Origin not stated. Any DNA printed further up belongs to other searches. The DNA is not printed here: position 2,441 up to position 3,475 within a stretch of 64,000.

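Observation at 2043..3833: ECF sigma / anti-sigma pair whose extracytoplasmic sensor is a DsrE-like domain, followed by a secreted DsrE-like paralogue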

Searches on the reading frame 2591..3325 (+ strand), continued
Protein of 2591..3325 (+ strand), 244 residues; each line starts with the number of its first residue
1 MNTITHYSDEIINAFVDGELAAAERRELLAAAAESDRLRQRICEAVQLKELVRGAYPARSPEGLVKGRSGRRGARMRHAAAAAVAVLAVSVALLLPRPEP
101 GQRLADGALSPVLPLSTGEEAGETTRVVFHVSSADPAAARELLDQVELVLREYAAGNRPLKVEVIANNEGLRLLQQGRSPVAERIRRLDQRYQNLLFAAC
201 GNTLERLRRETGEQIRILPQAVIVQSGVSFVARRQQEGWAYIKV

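Call 45: search_protein_families(library=pfam, proteins=[L038:2291-3712:+, L028:2106-3800:+, L047:44-796:+, L071:2030-3121:+, L040:1453-1971:+, L029:5439-6005:+, L067:5308-5985:+, L082:2663-3466:+, L030:4207-4932:+, L052:4938-5375:+], max_evalue=0.001)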
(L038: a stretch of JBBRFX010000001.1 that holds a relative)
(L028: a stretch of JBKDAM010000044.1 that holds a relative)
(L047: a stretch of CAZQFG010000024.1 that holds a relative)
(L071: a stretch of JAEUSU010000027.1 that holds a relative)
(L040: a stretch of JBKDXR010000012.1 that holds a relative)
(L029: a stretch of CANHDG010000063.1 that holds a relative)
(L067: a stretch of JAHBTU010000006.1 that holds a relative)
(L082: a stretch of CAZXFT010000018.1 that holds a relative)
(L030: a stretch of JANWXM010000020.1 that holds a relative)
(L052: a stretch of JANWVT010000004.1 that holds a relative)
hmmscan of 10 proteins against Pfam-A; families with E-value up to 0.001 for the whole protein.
L038:2291-3712:+ (473 aa): 1 family
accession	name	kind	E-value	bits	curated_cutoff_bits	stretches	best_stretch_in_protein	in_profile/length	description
PF03573.19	OprD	-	3.2e-10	40.1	25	1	130-299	82-235/394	outer membrane porin, OprD family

L028:2106-3800:+ (564 aa): 2 families
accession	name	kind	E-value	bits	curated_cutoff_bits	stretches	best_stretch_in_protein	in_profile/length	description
PF02872.23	5_nucleotid_C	-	5e-15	56.4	23.6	1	363-493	20-141/158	5'-nucleotidase, C-terminal domain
PF00149.33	Metallophos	-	2.7e-10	41.4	21.5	1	54-275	2-190/191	Calcineurin-like phosphoesterase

L047:44-796:+ (250 aa): 1 family
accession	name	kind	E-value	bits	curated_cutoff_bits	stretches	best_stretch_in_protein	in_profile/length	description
PF00581.25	Rhodanese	-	3.6e-27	95.2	22.2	2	143-233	1-101/102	Rhodanese-like domain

L071:2030-3121:+ (363 aa): 3 families
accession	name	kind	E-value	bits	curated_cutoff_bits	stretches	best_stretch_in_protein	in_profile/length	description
PF13442.11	Cytochrome_CBB3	-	3.8e-13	50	27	1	225-310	2-68/68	Cytochrome C oxidase, cbb3-type, subunit III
PF00034.26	Cytochrom_C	-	1.1e-11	46.3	21.3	1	227-311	2-87/90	Cytochrome c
PF21342.2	SoxA-TsdA_cyt-c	-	9.1e-10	38.8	27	1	124-202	12-85/88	SoxA/TsdA, cytochrome c domain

L040:1453-1971:+ (172 aa): 2 families
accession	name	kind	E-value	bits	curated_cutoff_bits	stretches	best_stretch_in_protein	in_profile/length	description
PF04143.19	Sulf_transp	-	7.3e-11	42.6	27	1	64-163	10-103/310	Sulphur transport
PF20398.3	DUF6691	-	7.8e-11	42.9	27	1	78-166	45-133/142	Family of unknown function (DUF6691)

L029:5439-6005:+ (188 aa): 1 family
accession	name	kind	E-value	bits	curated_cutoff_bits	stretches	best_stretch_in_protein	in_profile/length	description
PF04143.19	Sulf_transp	-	4.7e-18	66.2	27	2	123-175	258-310/310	Sulphur transport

L067:5308-5985:+ (225 aa): 5 families
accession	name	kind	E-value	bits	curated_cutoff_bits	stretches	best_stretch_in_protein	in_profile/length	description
PF13545.12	HTH_Crp_2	-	2.4e-10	40.6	27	1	170-224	5-61/70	Crp-like helix-turn-helix domain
PF00325.26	Crp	-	2.4e-08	34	21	1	184-213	1-30/32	Bacterial regulatory proteins, crp family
PF00027.35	cNMP_binding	-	3.5e-07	30.5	27.5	1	45-133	2-88/89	Cyclic nucleotide-binding domain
PF01978.25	TrmB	-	8e-05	22.9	25.6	1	186-220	23-57/68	Sugar-specific transcriptional regulator TrmB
PF02082.26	Rrf2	-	0.0006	20.4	30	0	185-221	23-59/132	Iron-dependent Transcriptional regulator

L082:2663-3466:+ (267 aa): 1 family
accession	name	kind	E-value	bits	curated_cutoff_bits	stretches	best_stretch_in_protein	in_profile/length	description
PF01925.25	TauE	-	2.7e-45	155.3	32.6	1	8-256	4-236/237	Sulfite exporter TauE/SafE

L030:4207-4932:+ (241 aa): 1 family
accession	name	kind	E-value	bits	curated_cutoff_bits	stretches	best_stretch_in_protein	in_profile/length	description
PF00484.24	Pro_CA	-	4.4e-42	144.4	25.7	1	75-220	1-156/156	Carbonic anhydrase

L052:4938-5375:+ (145 aa): 1 family
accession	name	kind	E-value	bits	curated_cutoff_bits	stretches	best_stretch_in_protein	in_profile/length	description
PF02635.20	DsrE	-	1.6e-08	35.2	22.7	1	52-142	31-115/116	DsrE/DsrF-like family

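Call 46: fold_search(model_id=the predicted structure, library=pdb)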
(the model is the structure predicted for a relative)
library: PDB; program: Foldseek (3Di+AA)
matches with E <= 10: 1114; with E <= 0.001: 4
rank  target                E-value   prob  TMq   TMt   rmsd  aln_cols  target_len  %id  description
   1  1l1s                  2.2e-10  1.00  0.41  0.87   3.1       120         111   32  Structure of Protein of Unknown Function MTH1491 from Methanobacterium thermoautotrophicum (released 2002-05-29)
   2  2pd2_A                1.0e-07  1.00  0.40  0.85   2.4       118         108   24  Crystal structure of (ST0148) conserved hypothetical from Sulfolobus Tokodaii Strain7 (released 2007-10-02)
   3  8uja_A                3.5e-07  1.00  0.40  0.84   2.5       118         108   24  T33-fn10 - Designed Tetrahedral Protein Cage Using Fragment-based Hydrogen Bond Networks (released 2024-03-06)
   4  3pnx_B                9.2e-04  1.00  0.34  0.51   6.6       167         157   12  Crystal structure of a putative sulfurtransferase dsrE (Swol_2425) from Syntrophomonas wolfei str. Goettingen at 1.92  (released 2010-12-15)
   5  2hy5_A                1.4e-03  1.00  0.36  0.61   4.0       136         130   12  Crystal structure of DsrEFH (released 2006-09-19)
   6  2hy5_C                3.0e-03  1.00  0.30  0.63   5.3       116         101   16  Crystal structure of DsrEFH (released 2006-09-19)
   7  3mc3                  4.1e-03  0.99  0.30  0.53   6.5       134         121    9  Crystal structure of DsrE/DsrF-like family protein (NP_342589.1) from SULFOLOBUS SOLFATARICUS at 1.49 A resolution (released 2010-05-19)
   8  2fb6                  1.2e-02  1.00  0.33  0.62   5.6       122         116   11  Structure of Conserved Protein of Unknown Function BT1422 from Bacteroides thetaiotaomicron (released 2006-01-24)
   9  2hy5_B                3.3e-02  0.94  0.32  0.54   9.6       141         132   14  Crystal structure of DsrEFH (released 2006-09-19)
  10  3s6d                  4.8e-02  0.60  0.19  0.18   4.8        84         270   15  Crystal structure of a putative triosephosphate isomerase from Coccidioides immitis (released 2011-06-22)
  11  8cap_A                6.3e-02  0.41  0.24  0.24  10.9       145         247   14  Crystal structure of dehydrogenase domain of Cylindrospermum stagnale NADPH-Oxidase 5 (NOX5) in complex with CB28 (released 2023-09-27)
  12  4b31_B                7.2e-02  0.41  0.20  0.09   9.1       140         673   14  Probing the active center of catalase-phenol oxidase from Scytalidium thermophilum (released 2013-04-10)
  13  3ele_A                7.6e-02  0.20  0.19  0.13   9.6       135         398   16  Crystal structure of Amino Transferase (RER070207001803) from Eubacterium rectale at 2.10 A resolution (released 2008-10-14)
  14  7rue_C                8.7e-02  0.28  0.16  0.13   6.8        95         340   19  DAHP synthase complexed with trifluoropyruvate semicarbazone (released 2021-11-17)
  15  9nyc_A                9.9e-02  0.38  0.22  0.18   9.2       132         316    9  Cryo-EM structure of the glycosyltransferase GtrB in the substrate-bound state (released 2025-12-17)
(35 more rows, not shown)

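Call 47: search_protein_families(library=ncbifam, proteins=[L028:2106-3800:+, L071:2030-3121:+, L038:2291-3712:+, L047:44-796:+, L052:4938-5375:+], max_evalue=0.00001)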
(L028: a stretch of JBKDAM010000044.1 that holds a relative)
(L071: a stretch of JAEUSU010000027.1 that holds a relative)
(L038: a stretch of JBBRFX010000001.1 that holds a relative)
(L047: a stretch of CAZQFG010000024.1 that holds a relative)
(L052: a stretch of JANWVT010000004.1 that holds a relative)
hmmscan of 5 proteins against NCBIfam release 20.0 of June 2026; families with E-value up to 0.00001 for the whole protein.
L028:2106-3800:+ (564 aa): 13 families
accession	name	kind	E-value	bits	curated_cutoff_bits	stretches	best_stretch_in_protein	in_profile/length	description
TIGR04486.1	thiosulf_SoxB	equivalog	9.6e-72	242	550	1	79-536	110-544/556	thiosulfohydrolase SoxB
NF006934.0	PRK09419.1-1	subfamily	9.4e-38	129.5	1646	2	184-536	748-1096/1174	multifunctional 2',3'-cyclic-nucleotide 2'-phosphodiesterase/3'-nucleotidase/5'-nucleotidase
NF006935.0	PRK09419.1-2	equivalog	8.2e-22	76.7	2801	1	174-537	801-1167/1445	multifunctional 2',3'-cyclic-nucleotide 2'-phosphodiesterase/3'-nucleotidase/5'-nucleotidase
NF007109.1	PRK09558.1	equivalog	2.7e-21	75.9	600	1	36-251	19-223/550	bifunctional UDP-sugar hydrolase/5'-nucleotidase UshA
NF006937.0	PRK09419.1-4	equivalog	1.5e-20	72.3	2554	2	176-479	783-1083/1411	multifunctional 2',3'-cyclic-nucleotide 2'-phosphodiesterase/3'-nucleotidase/5'-nucleotidase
NF006938.0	PRK09420.1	equivalog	5.5e-17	61.4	486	1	49-275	21-261/648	bifunctional 2',3'-cyclic-nucleotide 2'-phosphodiesterase/3'-nucleotidase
NF040549.1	Nt5e_LPXTG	exception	7.9e-17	60.8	1050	1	32-249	78-285/731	cell surface ecto-5'-nucleotidase Nt5e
TIGR01530.1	nadN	equivalog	1.8e-16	59.9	436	1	53-275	1-217/550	NAD nucleotidase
NF041198.1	UshA_like_PCGU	equivalog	1e-13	50.8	275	1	88-332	51-294/519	UshA-like (seleno)protein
NF008871.0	PRK11907.1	equivalog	1.2e-11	43.5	1266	1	32-362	95-460/814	bifunctional 2',3'-cyclic-nucleotide 2'-phosphodiesterase/3'-nucleotidase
TIGR01390.1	CycNucDiestase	equivalog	6.8e-11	41.4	883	1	53-274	3-238/626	2',3'-cyclic-nucleotide 2'-phosphodiesterase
NF006936.0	PRK09419.1-3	equivalog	9.8e-10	36.7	2542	1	50-389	701-1056/1212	multifunctional 2',3'-cyclic-nucleotide 2'-phosphodiesterase/3'-nucleotidase/5'-nucleotidase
NF006933.0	PRK09418.1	equivalog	1.2e-08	33.6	1419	1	38-310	26-323/780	bifunctional 2',3'-cyclic-nucleotide 2'-phosphodiesterase/3'-nucleotidase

L071:2030-3121:+ (363 aa): 2 families
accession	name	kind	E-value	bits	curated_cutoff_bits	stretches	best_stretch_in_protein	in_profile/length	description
NF011054.0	PRK14486.1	equivalog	3.8e-08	33.2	447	1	187-314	174-291/294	putative bifunctional cbb3-type cytochrome c oxidase subunit II/cytochrome c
TIGR04484.1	thiosulf_SoxA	equivalog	5e-08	32.5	110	1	126-203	123-203/212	sulfur oxidation c-type cytochrome SoxA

L038:2291-3712:+ (473 aa): 1 family
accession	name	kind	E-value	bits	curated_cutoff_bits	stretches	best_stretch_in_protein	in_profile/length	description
NF033923.0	opr_proin_2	subfamily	7e-11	41.8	150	1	37-168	18-147/386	Opr family porin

L047:44-796:+ (250 aa): 12 families
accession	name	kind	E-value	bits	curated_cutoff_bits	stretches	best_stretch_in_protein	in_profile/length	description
NF006444.0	PRK08762.1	equivalog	1.7e-20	73.1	449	2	138-235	13-111/387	molybdopterin-synthase adenylyltransferase MoeB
NF001195.0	PRK00162.1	equivalog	5.8e-16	58.7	102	1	137-237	2-102/108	thiosulfate sulfurtransferase GlpE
NF045521.1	rhoda_near_glyco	subfamily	6.4e-14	52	145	1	138-241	16-117/144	rhodanese homology domain-containing protein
NF001133.1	PRK00142.1-1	equivalog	1.4e-11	44.4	170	1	139-230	105-202/229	oxygen-dependent tRNA uridine(34) hydroxylase TrhO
NF041203.1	rhodanese_LYCAU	equivalog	2.5e-10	40.1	115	1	136-231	17-116/126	rhodanese-related (seleno)protein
NF005902.0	PRK07878.1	equivalog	4.1e-10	39.1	647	1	136-240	283-390/392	adenylyltransferase/sulfurtransferase MoeZ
NF007627.0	PRK10287.1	equivalog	1.3e-08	34.9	102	1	158-232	23-98/104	thiosulfate sulfurtransferase PspE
NF008750.0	PRK11784.1-2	equivalog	4.8e-08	32.5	241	0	182-232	75-126/346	tRNA 2-selenouridine(34) synthase MnmH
NF005646.0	PRK07411.1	equivalog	4.4e-07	29.4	633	1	130-242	272-390/390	molybdopterin-synthase adenylyltransferase MoeB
TIGR02981.1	phageshock_pspE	exception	1.3e-06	28.6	126.3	1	158-231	21-95/101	thiosulfate sulfurtransferase PspE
TIGR03167.1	tRNA_sel_U_synt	equivalog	2.8e-06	27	219.75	0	183-233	64-114/311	tRNA 2-selenouridine(34) synthase MnmH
NF002397.0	PRK01415.1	equivalog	7.8e-06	25.8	280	0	156-238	128-216/247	hypothetical protein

L052:4938-5375:+ (145 aa): 0 families

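Call 48: find_encoding_contigs(protein=P0062, flank=5000, max_places=1)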
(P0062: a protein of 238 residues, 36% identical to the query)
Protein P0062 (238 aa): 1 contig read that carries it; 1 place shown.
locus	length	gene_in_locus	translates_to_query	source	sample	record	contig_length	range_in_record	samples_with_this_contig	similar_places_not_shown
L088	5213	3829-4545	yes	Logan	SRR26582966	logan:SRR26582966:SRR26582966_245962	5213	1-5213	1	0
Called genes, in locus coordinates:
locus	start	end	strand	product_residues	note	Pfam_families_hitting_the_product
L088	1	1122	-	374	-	?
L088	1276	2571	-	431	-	PF07396:Porin_O_P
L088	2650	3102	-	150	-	PF02635:DsrE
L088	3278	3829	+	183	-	PF04542:Sigma70_r2, PF08281:Sigma70_r4_2, PF04545:Sigma70_r4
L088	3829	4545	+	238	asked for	-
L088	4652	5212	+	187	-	?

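Call 49: find_encoding_contigs(protein=P0059, flank=5000, max_places=1)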
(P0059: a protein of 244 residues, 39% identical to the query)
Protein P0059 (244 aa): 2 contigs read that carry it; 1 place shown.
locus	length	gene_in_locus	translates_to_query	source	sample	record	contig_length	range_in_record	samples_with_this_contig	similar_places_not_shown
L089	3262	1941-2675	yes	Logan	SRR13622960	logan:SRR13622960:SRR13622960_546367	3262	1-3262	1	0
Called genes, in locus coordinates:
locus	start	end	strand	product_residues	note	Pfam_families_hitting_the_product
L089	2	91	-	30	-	?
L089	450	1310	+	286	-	PF12849:PBP_like_2, PF13531:SBP_bac_11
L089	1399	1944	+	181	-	PF04542:Sigma70_r2, PF07638:Sigma70_ECF (weak), PF08281:Sigma70_r4_2, PF04545:Sigma70_r4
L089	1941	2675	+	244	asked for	-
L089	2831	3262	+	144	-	?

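Call 53: search_protein_families(library=pfam, alignment_id=A1, max_evalue=0.01)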
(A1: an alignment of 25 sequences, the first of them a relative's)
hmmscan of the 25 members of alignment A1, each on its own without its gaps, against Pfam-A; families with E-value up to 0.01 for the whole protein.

A. member 1, P0001 (244 aa): 1 family
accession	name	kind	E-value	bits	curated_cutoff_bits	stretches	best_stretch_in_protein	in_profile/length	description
PF13490.11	zf-HC2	-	0.0034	17.9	22.2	0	10-37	6-33/35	Putative zinc-finger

B. families by the number of members that match (of 25 scanned): 4 families
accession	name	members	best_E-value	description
PF13490.11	zf-HC2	5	0.0016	Putative zinc-finger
PF10399.14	UCR_Fe-S_N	1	2.1e-05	Ubiquitinol-cytochrome C reductase Fe-S subunit TAT signal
PF02635.20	DsrE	1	0.0038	DsrE/DsrF-like family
PF01784.24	DUF34_NIF3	1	0.0098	Duf34/NIF3 (NGG1p interacting factor 3)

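Call 66: search_protein_representatives(alignment_id=A1)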
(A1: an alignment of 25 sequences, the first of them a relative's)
Query: 25 sequences, 241 profile positions. Proteins with E-value up to 0.001 (for the whole library): 2920; up to 1e-10: 1200; up to 1e-30: 515. The best 150 are listed.
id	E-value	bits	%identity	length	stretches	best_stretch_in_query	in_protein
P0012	2.9e-94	331.7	-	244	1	1-241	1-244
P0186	5.9e-91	320.8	-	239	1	4-241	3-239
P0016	4.3e-90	318.0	-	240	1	1-241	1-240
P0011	1.8e-89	315.9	-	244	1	1-241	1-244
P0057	8.1e-83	294.2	-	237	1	1-241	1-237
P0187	7.0e-80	284.6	-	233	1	1-241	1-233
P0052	1.4e-79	283.6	-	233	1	1-241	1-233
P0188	7.4e-68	245.2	-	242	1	1-241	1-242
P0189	1.1e-67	244.6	-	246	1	1-241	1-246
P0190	1.9e-67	243.8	-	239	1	3-240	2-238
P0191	9.1e-66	238.3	-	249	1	1-241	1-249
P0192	1.1e-65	238.1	-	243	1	3-241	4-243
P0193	2.3e-64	233.8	-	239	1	4-241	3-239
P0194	2.7e-64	233.5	-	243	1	1-241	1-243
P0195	4.8e-64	232.7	-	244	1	1-241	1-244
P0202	2.6e-62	227.0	-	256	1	1-241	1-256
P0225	4.2e-59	216.5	-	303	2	119-241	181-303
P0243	1.6e-57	211.3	-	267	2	116-241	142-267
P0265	1.5e-56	208.2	-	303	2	101-241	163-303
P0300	1.0e-54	202.1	-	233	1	1-241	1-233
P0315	7.2e-54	199.4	-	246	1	2-241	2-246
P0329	3.0e-53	197.3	-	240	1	1-241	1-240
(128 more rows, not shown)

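Call 67: list_cluster_members(proteins=[P0186, P0188, P0191, P0202, P0225, P0243, P0265, P0300, P0315, P0329])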
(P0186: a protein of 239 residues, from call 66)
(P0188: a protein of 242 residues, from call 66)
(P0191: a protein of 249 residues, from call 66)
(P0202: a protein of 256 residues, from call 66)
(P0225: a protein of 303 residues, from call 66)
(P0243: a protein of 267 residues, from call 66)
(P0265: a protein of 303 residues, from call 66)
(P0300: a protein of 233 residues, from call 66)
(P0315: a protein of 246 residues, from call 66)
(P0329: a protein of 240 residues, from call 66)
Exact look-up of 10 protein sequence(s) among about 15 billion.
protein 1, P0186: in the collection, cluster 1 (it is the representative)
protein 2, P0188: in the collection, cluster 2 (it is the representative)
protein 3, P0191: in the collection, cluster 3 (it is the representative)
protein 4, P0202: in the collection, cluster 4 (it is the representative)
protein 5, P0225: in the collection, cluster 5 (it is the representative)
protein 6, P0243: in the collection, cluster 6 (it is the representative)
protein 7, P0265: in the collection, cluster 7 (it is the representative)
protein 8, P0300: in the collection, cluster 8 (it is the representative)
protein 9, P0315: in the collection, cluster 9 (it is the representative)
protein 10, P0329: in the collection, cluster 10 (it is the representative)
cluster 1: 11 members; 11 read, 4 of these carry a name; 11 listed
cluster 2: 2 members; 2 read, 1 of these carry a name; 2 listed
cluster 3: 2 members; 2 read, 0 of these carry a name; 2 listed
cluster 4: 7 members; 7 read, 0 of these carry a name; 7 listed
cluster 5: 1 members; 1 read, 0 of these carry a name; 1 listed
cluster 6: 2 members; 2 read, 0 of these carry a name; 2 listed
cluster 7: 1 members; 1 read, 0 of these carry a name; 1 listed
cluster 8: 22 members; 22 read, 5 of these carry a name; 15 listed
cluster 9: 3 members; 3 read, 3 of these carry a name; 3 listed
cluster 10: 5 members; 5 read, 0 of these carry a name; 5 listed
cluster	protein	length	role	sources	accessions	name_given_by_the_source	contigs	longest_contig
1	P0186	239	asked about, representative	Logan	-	-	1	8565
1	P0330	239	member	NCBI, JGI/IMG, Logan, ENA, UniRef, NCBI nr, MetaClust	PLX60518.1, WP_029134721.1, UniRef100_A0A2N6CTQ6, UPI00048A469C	hypothetical protein [Sedimenticola selenatireducens] | Uncharacterized protein n=1 Tax=Sedimenticola selenatireducens TaxID=191960 ... | status=active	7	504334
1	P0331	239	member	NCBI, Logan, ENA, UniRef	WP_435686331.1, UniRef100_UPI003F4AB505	hypothetical protein [Sedimenticola selenatireducens] | hypothetical protein n=1 Tax=Sedimenticola selenatireducens TaxID=191960 ...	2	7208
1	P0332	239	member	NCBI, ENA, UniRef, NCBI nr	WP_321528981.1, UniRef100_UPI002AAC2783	hypothetical protein [Sedimenticola selenatireducens] | hypothetical protein n=1 Tax=Sedimenticola selenatireducens TaxID=191960 ...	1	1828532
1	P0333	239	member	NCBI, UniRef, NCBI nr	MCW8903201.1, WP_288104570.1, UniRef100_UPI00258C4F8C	DsrE family protein [Sedimenticola sp.] | DsrE family protein n=1 Tax=Sedimenticola sp. TaxID=1940285 RepID=UPI00258C4F8C | hypothetical protein [Sedimenticola sp.]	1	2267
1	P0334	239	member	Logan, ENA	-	-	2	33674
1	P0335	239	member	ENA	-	-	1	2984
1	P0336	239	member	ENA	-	-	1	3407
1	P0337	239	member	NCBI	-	-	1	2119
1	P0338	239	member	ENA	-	-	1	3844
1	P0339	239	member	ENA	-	-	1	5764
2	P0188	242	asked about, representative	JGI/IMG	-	intracellular sulfur oxidation DsrE/DsrF family protein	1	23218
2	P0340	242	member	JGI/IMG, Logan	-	-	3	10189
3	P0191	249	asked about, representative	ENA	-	-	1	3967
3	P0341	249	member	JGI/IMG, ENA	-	-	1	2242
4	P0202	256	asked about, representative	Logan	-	-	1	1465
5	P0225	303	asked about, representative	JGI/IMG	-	-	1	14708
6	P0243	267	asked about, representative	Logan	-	-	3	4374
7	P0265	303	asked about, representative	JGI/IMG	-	-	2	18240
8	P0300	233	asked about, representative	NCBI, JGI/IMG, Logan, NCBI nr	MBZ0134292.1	MAG: hypothetical protein K8F53_16900 [Rhodocyclaceae bacterium] | intracellular sulfur oxidation DsrE/DsrF family protein | hypothetical protein [Rhodocyclaceae bacterium]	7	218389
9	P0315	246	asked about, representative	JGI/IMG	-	intracellular sulfur oxidation DsrE/DsrF family protein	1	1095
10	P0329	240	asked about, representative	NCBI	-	-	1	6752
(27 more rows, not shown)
